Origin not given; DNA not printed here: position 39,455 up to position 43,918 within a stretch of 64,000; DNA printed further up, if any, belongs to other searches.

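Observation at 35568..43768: Two tandem, translationally coupled giant FecR/VIT/VWA/TPR secreted paralogs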

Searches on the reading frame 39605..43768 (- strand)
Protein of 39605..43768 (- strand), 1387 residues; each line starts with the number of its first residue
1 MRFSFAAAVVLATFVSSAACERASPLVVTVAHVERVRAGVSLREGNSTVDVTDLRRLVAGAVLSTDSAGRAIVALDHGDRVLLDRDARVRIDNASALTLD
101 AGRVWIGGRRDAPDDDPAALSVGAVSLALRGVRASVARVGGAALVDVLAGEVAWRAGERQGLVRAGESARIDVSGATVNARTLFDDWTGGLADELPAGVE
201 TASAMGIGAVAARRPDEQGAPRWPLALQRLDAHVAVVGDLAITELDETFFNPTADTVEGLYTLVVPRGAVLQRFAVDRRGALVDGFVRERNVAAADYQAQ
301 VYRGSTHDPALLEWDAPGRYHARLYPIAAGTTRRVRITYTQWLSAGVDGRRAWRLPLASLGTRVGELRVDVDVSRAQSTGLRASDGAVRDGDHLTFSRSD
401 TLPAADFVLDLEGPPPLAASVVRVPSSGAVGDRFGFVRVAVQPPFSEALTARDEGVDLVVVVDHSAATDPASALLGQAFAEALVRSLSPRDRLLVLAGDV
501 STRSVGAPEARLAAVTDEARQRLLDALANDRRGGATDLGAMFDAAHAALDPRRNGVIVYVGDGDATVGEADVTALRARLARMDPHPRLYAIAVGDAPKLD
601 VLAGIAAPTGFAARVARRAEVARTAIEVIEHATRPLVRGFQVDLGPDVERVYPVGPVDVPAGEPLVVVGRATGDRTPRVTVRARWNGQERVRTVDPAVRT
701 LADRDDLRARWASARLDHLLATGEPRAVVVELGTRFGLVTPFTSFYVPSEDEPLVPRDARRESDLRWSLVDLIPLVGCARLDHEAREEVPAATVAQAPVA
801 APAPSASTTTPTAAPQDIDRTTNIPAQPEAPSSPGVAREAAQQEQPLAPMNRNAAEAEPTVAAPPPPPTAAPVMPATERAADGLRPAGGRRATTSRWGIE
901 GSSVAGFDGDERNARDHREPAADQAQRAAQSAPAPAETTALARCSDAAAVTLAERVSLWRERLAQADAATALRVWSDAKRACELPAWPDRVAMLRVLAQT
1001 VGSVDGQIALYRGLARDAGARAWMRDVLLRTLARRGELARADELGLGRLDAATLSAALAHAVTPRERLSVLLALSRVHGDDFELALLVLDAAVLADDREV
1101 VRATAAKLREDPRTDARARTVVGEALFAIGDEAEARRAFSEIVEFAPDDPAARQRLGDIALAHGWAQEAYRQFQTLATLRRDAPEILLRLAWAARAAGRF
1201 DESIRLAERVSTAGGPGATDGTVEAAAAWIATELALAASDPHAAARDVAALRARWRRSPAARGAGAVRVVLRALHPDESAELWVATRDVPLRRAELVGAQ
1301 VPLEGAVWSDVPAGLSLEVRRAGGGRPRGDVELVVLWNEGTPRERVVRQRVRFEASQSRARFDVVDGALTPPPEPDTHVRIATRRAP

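Call 6: search_protein_families(library=pfam, proteins=[window:39605-43768:-], max_evalue=1)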
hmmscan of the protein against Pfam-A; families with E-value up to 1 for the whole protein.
window:39605-43768:- (1387 aa): 11 families
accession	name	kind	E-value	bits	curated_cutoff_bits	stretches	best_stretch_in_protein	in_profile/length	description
PF08487.16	VIT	-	2.2e-16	60.4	26.5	1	227-339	1-111/111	Vault protein inter-alpha-trypsin domain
PF07719.23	TPR_2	-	1.2e-06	28.6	27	2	1184-1209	1-26/34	Tetratricopeptide repeat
PF04773.18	FecR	-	2.3e-05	25.2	24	1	62-152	2-96/97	FecR protein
PF14559.12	TPR_19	-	9.3e-05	23.1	25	2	1160-1211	1-52/68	Tetratricopeptide repeat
PF13428.12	TPR_14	-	0.00078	20.3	23.5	1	1118-1158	3-43/44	Tetratricopeptide repeat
PF13174.12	TPR_6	-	0.0019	19.2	26.3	0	1187-1210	3-26/33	Tetratricopeptide repeat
PF00092.34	VWA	-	0.0058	17.3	23.8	1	457-613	1-160/174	von Willebrand factor type A domain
PF13432.12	TPR_16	-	0.012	16.5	32.7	2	1156-1216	3-62/65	Tetratricopeptide repeat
PF13431.12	TPR_17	-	0.12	13.2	24.4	0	1139-1169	2-32/34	Tetratricopeptide repeat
PF13757.12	VIT_2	-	0.16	12.3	23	1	223-263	10-50/78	Vault protein inter-alpha-trypsin domain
PF13374.12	TPR_10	-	0.22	12.1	27.5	0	1187-1210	5-28/42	Tetratricopeptide repeat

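Call 8: search_protein_families(library=ncbifam, proteins=[window:39605-43768:-], max_evalue=1)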
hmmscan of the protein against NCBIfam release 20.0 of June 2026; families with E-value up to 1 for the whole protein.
window:39605-43768:- (1387 aa): 8 families
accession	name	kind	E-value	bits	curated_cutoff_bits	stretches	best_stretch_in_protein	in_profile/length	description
TIGR03788.1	marine_srt_targ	equivalog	2.3e-21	75.9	551.65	2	436-764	253-582/629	marine proteobacterial sortase target protein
TIGR02917.1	PEP_TPR_lipo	equivalog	9.5e-07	27.1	312.2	1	1103-1212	350-459/899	XrtA/PEP-CTERM system TPR-repeat protein PrsT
TIGR02921.1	PEP_integral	hypoth_equivalog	0.00034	18.9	200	1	234-329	413-511/922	TIGR02921 family PEP-CTERM protein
TIGR04477.1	sorted_by_XrtN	equivalog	0.0016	16.7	250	1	256-344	359-446/822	XrtN system VIT domain-containing protein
TIGR03939.1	PGA_TPR_OMP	equivalog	0.0049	15.1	366.65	1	1126-1210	405-489/800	poly-beta-1,6 N-acetyl-D-glucosamine export porin PgaA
NF040959.1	MamA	equivalog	0.014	14.9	200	1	1113-1205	68-160/204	magnetosome protein MamA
NF033762.1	social_mot_Tgl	equivalog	0.038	13.3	225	1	1130-1210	45-126/252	social motility TPR repeat lipoprotein Tgl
TIGR02795.1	tol_pal_ybgF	equivalog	0.089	13.4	90.1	0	1116-1176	39-102/119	tol-pal system protein YbgF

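Call 13: find_homologous_proteins(query=window:39605-43768:-)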
Query window:39605-43768:- (1387 aa): 242 proteins with E <= 0.001 among 8000 candidates; the best 120 are listed.
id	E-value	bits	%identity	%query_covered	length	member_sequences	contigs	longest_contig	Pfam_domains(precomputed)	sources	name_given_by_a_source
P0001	0.0e+0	1695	68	57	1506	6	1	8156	PF14559.13,PF04773.19,PF13428.13,PF08487.17,PF07719.24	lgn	-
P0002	0.0e+0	1694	63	64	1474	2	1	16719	PF14559.13,PF04773.19,PF08487.17,PF07719.24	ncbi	-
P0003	0.0e+0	1693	67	59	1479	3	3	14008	PF14559.13,PF04773.19,PF13428.13,PF08487.17,PF07719.24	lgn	-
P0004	0.0e+0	1687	68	58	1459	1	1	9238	PF14559.13,PF04773.19,PF13428.13,PF08487.17,PF07719.24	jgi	jgi:tetratricopeptide (TPR) repeat protein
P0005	0.0e+0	1660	68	56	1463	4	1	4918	PF14559.13,PF08487.17,PF07719.24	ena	-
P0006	0.0e+0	1608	67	32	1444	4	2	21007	PF14559.13,PF08487.17,PF07719.24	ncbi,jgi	jgi:hypothetical protein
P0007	0.0e+0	1595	66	57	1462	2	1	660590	PF04773.19,PF13428.13,PF08487.17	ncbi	ncbi:MAG: VIT domain-containing protein [Polyangiales bacterium]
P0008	0.0e+0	1489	56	99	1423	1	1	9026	PF04773.19,PF08487.17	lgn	-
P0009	0.0e+0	1458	60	55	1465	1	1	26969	PF08487.17,PF07719.24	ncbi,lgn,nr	ncbi:MAG: hypothetical protein HY909_19630 [Deltaproteobacteria bacterium]|nr:hypothetical protein [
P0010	0.0e+0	1457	63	32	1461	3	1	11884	PF14559.13,PF13428.13,PF08487.17,PF07719.24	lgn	-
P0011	0.0e+0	1457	62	33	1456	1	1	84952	PF08487.17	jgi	-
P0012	0.0e+0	1445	62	31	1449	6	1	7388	PF08487.17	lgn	-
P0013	0.0e+0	1433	60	55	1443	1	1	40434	PF08487.17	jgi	jgi:tetratricopeptide (TPR) repeat protein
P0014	0.0e+0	1427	57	63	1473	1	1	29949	PF08487.17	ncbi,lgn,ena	-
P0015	0.0e+0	1423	56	62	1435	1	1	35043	PF14559.13,PF04773.19,PF13519.13,PF08487.17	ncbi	ncbi:MAG: VIT domain-containing protein [Polyangiales bacterium]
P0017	0.0e+0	1387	59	56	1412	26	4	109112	PF13768.13,PF04773.19,PF08487.17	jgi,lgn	-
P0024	0.0e+0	1364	54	97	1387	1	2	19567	PF04773.19,PF08487.17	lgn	-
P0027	0.0e+0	1329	52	37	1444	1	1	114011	PF14559.13,PF04773.19,PF08487.17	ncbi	-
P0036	0.0e+0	1260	54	54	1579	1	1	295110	PF04773.19,PF13428.13,PF08487.17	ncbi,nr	ncbi:MAG: AgmX/PglI C-terminal domain-containing protein [Myxococcales bacterium]|nr:AgmX/PglI C-ter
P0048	1.3e-218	747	43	54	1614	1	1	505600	PF14559.13,PF13519.13,PF13428.13,PF08487.17,PF07719.24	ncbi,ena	-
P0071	3.6e-205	703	40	59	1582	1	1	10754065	PF14559.13,PF08487.17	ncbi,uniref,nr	ncbi:AgmX/PglI C-terminal domain-containing protein [Sandaracinus amylolyticus]|uniref:AgmX/PglI C-t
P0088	8.2e-202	692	43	30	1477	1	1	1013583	PF14559.13,PF08487.17,PF07719.24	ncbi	-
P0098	1.2e-199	685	41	51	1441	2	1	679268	PF14559.13,PF13432.13,PF13428.13,PF08487.17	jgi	jgi:Ca-activated chloride channel family protein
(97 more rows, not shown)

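Call 14: find_related_loci(query=window:39605-43768:-, collection=genome_contigs, flank=10000)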
Query window:39605-43768:- (1387 aa) in genome_contigs; peptide patterns used: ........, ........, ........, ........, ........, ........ (x = any residue, [..] = any of these).
224 stretches matched a pattern; 11 encode a relative of the query (tblastn E <= 1e-3); 10 distinct loci.
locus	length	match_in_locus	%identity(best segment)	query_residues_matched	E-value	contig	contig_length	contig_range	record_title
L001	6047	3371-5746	68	11-798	0e+0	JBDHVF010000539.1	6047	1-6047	MAG: Polyangiales bacterium isolate AS-MESO-3CA.253 NODE_53517_length_6047_cov_3.428476, whole genome shotgun sequence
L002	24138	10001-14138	54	7-1366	0e+0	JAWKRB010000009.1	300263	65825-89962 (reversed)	MAG: Polyangiales bacterium isolate ABC2.114 ABC2.114.fa-9, whole genome shotgun sequence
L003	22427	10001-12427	65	1-804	0e+0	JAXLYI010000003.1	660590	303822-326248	MAG: Polyangiales bacterium isolate STL-MYX9 C4.55.fa-3, whole genome shotgun sequence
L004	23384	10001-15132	68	12-1370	3e-143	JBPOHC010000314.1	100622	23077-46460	MAG: Myxococcota bacterium isolate MAG_1 c_000000106279, whole genome shotgun sequence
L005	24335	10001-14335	58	1-1369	0e+0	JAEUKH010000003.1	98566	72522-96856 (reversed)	MAG: Myxococcales bacterium isolate new MAG-90 k141_2906627, whole genome shotgun sequence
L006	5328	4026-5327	66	11-438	4e-165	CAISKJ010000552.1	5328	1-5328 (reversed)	MAG: uncultured delta proteobacterium isolate KT_bin-2017 genome assembly, contig: bin-2017:0552/1849, whole genome shot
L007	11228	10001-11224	66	9-413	6e-155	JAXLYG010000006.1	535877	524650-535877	MAG: Polyangiales bacterium isolate STL-MYX7 C1.48.fa-6, whole genome shotgun sequence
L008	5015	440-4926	63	9-1373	3e-140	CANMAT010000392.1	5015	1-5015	MAG: Deltaproteobacteria bacterium isolate ZE-Jul18-30 genome assembly, contig: ZE-Jul18-C29557, whole genome shotgun se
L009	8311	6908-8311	66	11-472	5e-174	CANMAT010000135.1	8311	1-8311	MAG: Deltaproteobacteria bacterium isolate ZE-Jul18-30 genome assembly, contig: ZE-Jul18-C11001, whole genome shotgun se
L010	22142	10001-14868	67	7-1370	3e-130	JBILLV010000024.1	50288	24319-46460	MAG: Polyangiales bacterium isolate ME2017-08-08_3300044911_group7_bin125 Rohwer_bin1484_scaffold_441_c1, whole genome s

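Call 23: find_encoding_contigs(protein=P0071, flank=10000, max_places=2)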
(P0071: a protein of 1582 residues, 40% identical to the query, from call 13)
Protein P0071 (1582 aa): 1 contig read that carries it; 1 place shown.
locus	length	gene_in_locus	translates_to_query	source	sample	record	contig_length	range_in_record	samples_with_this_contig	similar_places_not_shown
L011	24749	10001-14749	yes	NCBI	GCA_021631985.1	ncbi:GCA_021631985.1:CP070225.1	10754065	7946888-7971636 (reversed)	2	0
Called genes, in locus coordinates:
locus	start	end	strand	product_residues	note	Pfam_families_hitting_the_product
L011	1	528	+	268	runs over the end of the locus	PF02475:TRM5-TYW2_MTfase (weak), PF05175:MTS, PF13847:Methyltransf_31, PF08241:Methyltransf_11 (faint), PF13649:Methyltransf_25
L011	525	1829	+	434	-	PF01555:N6_N4_Mtase, PF01170:UPF0020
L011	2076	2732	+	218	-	PF07099:DUF1361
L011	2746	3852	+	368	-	-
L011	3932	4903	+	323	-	PF00069:Pkinase, PF07714:PK_Tyr_Ser-Thr, PF06293:Kdo (weak)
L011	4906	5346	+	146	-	PF00300:His_Phos_1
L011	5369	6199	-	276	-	PF01073:3Beta_HSD, PF01370:Epimerase, PF02254:TrkA_N (weak), PF04321:RmlD_sub_bind, PF05368:NmrA, PF07993:NAD_binding_4, PF13460:NAD_binding_10, PF16363:GDP_Man_Dehyd, +1 more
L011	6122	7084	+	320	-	PF00165:HTH_AraC (faint), PF12833:HTH_18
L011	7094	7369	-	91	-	PF01638:HxlR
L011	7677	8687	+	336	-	PF08240:ADH_N, PF00107:ADH_zinc_N, PF13602:ADH_zinc_N_2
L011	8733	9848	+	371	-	PF00034:Cytochrom_C (faint), PF03150:CCP_MauG, PF13442:Cytochrome_CBB3 (faint)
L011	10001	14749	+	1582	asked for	PF08487:VIT, PF14559:TPR_19 (faint)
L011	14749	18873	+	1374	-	PF04773:FecR (weak), PF08487:VIT, PF14559:TPR_19 (faint)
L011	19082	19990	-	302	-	PF01551:Peptidase_M23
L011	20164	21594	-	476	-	PF00515:TPR_1 (faint), PF13424:TPR_12, PF24885:TPR_NPHP3, PF17874:TPR_MalT (weak), PF13424:TPR_12, PF13374:TPR_10, PF24885:TPR_NPHP3 (weak), PF13424:TPR_12 (weak), +4 more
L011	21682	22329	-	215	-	PF00440:TetR_N, PF16925:TetR_C_13 (faint)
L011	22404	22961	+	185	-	-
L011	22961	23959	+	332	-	PF01073:3Beta_HSD, PF01370:Epimerase, PF02719:Polysacc_synt_2, PF04321:RmlD_sub_bind, PF05368:NmrA, PF13460:NAD_binding_10, PF16363:GDP_Man_Dehyd, PF07993:NAD_binding_4 (weak), +1 more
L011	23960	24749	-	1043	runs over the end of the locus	PF00873:ACR_tran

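Call 24: find_encoding_contigs(protein=P0088, flank=10000, max_places=1)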
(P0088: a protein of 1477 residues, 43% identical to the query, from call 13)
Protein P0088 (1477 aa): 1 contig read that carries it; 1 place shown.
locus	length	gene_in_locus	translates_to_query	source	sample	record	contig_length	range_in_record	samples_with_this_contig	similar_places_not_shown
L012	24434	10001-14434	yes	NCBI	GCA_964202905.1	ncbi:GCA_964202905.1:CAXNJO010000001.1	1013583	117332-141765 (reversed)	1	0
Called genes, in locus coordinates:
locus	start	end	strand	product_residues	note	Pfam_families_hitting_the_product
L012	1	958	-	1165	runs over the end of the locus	PF11617:Cu-binding_MopE (faint)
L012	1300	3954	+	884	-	PF01804:Penicil_amidase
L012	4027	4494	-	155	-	PF00255:GSHPx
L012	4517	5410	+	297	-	PF05175:MTS, PF06325:PrmA (faint), PF08241:Methyltransf_11 (faint), PF08242:Methyltransf_12 (faint), PF13649:Methyltransf_25, PF13847:Methyltransf_31 (weak)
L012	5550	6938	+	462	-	PF03219:TLC (faint)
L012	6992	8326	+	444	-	PF01555:N6_N4_Mtase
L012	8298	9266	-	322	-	PF00069:Pkinase, PF07714:PK_Tyr_Ser-Thr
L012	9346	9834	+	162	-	PF00300:His_Phos_1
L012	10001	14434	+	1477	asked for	PF08487:VIT, PF14559:TPR_19 (faint), PF07719:TPR_2 (faint)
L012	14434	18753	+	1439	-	PF04773:FecR (faint), PF08487:VIT, PF13431:TPR_17 (faint), PF07719:TPR_2 (faint)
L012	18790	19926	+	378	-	PF00515:TPR_1 (faint), PF07719:TPR_2 (faint), PF13414:TPR_11 (weak), PF14559:TPR_19 (weak), PF13432:TPR_16 (weak), PF13371:TPR_9 (weak), PF14559:TPR_19, PF13424:TPR_12 (weak), +4 more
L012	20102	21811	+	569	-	PF00015:MCPsignal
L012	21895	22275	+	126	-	PF02416:TatA_B_E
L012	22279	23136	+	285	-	PF00902:TatC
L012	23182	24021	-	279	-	PF00106:adh_short, PF08659:KR, PF13561:adh_short_C2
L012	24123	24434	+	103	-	-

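Call 25: find_encoding_contigs(protein=P0098, flank=10000, max_places=1)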
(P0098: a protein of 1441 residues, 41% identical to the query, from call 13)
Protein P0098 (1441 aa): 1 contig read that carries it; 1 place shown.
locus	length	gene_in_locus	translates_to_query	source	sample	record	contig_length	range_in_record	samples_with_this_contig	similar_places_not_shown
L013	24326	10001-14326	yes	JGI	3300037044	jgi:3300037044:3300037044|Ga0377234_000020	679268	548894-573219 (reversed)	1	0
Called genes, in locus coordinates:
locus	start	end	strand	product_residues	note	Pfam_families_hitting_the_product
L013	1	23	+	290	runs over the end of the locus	PF00126:HTH_1, PF03466:LysR_substrate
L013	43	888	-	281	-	PF02558:ApbA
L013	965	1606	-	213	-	PF00440:TetR_N, PF17918:TetR_C_15 (weak)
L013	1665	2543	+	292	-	PF00578:AhpC-TSA, PF08534:Redoxin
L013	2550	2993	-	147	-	PF04828:GFA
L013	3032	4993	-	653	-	PF09852:DUF2079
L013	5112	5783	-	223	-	PF00702:Hydrolase, PF12710:HAD, PF13419:HAD_2, PF13242:Hydrolase_like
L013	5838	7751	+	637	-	PF10029:DUF2271 (faint)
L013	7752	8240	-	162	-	-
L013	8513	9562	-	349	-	-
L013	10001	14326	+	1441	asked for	PF08487:VIT, PF13428:TPR_14 (faint), PF13432:TPR_16 (faint), PF14559:TPR_19 (faint)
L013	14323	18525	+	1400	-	PF08487:VIT, PF13519:VWA_2 (weak), PF14559:TPR_19 (faint)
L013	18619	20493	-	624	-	-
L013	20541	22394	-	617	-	-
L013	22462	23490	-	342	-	PF07719:TPR_2 (faint), PF13428:TPR_14 (faint), PF13432:TPR_16 (weak), PF14559:TPR_19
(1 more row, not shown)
